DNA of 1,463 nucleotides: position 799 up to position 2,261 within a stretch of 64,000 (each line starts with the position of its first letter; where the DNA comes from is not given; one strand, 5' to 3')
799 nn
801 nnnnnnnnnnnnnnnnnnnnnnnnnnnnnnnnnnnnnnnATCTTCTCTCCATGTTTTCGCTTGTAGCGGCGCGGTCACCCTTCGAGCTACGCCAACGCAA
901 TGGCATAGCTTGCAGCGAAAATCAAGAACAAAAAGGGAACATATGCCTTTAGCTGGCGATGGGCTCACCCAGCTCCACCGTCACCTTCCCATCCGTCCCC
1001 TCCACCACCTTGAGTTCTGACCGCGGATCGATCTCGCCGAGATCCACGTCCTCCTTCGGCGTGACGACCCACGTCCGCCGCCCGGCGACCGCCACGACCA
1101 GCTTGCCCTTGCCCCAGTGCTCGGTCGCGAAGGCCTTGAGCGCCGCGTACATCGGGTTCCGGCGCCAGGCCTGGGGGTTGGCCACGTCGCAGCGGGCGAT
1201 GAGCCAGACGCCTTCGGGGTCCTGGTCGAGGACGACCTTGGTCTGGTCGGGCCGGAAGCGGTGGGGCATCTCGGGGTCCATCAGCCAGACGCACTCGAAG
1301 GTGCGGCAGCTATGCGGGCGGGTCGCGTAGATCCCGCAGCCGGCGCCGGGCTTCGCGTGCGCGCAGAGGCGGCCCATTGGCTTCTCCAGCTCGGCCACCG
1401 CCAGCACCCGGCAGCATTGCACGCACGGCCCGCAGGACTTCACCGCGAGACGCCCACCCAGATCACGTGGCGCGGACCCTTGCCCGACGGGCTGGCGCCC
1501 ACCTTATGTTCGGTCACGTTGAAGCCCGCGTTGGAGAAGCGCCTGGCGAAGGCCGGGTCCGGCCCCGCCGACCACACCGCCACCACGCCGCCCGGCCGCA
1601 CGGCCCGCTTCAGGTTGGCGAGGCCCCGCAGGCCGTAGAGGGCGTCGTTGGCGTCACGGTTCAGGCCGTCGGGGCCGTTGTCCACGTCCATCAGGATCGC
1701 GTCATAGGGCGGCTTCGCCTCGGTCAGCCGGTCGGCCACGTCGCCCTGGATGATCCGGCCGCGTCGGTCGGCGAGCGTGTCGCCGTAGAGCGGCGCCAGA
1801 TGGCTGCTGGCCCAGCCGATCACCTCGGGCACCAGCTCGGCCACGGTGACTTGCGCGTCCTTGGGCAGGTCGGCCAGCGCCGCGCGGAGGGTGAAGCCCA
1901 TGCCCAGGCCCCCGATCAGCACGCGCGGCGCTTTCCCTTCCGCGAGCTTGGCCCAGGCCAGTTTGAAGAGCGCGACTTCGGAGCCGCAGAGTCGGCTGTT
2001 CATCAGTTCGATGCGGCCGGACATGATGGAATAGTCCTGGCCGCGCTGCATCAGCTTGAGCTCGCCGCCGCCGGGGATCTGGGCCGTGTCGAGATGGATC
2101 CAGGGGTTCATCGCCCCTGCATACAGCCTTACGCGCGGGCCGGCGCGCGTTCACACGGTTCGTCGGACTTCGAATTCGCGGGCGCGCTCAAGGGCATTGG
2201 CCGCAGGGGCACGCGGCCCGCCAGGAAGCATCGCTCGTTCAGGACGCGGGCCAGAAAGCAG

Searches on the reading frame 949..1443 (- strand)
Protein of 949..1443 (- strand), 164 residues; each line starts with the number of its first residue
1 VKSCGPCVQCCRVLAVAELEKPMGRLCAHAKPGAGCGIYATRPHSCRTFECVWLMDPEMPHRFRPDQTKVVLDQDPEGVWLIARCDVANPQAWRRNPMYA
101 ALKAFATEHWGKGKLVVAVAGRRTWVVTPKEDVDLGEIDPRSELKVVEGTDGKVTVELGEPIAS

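Call 5: search_protein_families(library=pfam, proteins=[window:949-1443:-], max_evalue=1)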
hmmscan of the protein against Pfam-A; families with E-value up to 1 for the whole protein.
window:949-1443:- (164 aa): 1 family
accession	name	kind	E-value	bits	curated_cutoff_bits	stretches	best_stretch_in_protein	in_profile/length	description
PF03692.20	CxxCxxCC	-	0.1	13.8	23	0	24-52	43-72/85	Putative zinc- or iron-chelating domain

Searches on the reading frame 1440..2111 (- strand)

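Call 5: search_protein_families(library=pfam, proteins=[window:1440-2111:-], max_evalue=1)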
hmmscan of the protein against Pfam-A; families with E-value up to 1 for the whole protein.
window:1440-2111:- (223 aa): 3 families
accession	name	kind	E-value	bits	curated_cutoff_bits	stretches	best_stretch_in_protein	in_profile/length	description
PF11899.13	DUF3419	-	0.04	13.5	28.2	1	165-204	318-357/385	Protein of unknown function (DUF3419)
PF13649.12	Methyltransf_25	-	0.056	14.6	27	1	65-141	2-70/97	Methyltransferase domain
PF05430.17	Methyltransf_30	-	0.16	12.3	22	1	119-204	34-111/124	S-adenosyl-L-methionine-dependent methyltransferase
